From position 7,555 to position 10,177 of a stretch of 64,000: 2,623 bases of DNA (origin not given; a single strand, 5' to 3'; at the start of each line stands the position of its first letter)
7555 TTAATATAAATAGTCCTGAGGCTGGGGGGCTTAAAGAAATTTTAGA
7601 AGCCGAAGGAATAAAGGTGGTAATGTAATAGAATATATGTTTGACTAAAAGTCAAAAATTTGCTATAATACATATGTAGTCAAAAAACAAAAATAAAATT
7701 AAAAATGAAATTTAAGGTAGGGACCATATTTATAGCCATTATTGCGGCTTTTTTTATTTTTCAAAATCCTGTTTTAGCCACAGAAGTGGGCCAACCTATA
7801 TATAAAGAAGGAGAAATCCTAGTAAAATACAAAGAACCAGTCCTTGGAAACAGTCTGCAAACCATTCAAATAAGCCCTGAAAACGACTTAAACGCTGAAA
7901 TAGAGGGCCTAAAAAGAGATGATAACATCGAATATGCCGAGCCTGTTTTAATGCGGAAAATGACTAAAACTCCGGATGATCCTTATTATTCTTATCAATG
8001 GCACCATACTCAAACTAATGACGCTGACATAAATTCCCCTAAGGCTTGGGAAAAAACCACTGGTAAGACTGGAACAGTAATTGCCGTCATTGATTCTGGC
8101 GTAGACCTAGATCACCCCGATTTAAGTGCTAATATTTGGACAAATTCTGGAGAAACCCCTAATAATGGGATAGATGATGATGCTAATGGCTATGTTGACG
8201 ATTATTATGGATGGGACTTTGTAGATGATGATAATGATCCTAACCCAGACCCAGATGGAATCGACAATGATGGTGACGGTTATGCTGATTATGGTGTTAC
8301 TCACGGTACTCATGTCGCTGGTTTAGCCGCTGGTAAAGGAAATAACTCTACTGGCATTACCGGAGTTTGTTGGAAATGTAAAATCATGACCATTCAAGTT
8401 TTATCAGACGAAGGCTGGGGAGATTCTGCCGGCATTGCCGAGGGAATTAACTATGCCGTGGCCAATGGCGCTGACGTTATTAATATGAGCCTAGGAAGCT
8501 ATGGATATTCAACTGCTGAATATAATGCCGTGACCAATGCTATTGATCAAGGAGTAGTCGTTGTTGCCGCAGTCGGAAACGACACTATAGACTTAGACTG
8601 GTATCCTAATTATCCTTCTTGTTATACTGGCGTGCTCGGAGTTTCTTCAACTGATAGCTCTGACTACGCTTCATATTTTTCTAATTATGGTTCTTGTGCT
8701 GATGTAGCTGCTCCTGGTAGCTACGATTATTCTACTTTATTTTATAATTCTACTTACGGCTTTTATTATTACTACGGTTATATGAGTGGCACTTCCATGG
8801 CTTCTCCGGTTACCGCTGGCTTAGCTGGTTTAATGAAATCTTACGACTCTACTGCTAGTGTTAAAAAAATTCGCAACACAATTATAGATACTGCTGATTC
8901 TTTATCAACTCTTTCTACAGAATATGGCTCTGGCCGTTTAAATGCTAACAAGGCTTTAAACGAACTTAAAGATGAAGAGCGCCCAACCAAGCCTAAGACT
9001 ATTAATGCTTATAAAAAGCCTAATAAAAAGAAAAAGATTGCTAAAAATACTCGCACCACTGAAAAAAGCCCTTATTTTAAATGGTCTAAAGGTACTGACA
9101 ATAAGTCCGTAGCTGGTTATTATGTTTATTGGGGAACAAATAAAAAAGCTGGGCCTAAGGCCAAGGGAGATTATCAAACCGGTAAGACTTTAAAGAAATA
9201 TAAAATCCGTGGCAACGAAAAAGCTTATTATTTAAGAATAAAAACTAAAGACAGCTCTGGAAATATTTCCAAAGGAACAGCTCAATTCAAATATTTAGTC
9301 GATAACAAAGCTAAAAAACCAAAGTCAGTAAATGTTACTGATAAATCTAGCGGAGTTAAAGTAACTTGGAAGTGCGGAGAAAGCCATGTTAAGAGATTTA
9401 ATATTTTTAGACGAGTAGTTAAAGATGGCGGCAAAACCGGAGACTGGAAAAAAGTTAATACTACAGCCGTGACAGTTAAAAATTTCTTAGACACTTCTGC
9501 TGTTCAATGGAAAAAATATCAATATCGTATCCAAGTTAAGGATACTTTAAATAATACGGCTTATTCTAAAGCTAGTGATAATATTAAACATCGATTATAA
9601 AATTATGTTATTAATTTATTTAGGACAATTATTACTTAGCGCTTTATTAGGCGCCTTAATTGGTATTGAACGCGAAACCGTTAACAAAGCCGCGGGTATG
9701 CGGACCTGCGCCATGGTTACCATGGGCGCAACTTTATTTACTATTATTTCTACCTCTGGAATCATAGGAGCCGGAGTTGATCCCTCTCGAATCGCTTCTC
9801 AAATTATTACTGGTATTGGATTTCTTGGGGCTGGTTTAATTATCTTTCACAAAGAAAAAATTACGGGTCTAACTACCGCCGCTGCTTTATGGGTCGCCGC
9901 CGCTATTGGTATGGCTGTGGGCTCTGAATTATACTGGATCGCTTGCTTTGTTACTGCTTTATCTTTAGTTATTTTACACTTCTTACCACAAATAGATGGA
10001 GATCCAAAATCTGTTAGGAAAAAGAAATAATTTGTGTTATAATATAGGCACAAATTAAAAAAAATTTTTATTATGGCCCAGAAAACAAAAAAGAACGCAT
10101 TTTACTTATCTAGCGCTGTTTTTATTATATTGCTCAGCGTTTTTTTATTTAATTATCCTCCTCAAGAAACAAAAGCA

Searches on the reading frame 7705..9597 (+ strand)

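Call 20: search_protein_families(library=pfam, proteins=[window:7705-9597:+], max_evalue=0.01)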
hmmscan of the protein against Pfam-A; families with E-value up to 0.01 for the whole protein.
window:7705-9597:+ (631 aa): 2 families
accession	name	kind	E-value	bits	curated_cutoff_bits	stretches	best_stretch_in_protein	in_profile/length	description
PF00082.27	Peptidase_S8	-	6.9e-56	190.1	21.8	1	122-410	2-288/288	Subtilase family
PF22148.1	Fervidolysin_NPro-like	-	0.00041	21.1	21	0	23-53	5-33/81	Fervidolysin N-terminal prodomain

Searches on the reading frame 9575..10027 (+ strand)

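Call 20: search_protein_families(library=pfam, proteins=[window:9575-10027:+], max_evalue=0.01)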
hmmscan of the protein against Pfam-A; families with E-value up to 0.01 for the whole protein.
window:9575-10027:+ (151 aa): 1 family
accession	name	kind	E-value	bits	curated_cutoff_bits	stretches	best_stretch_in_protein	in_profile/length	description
PF02308.21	MgtC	-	3e-37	128.1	31.4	1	19-141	1-119/121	MgtC family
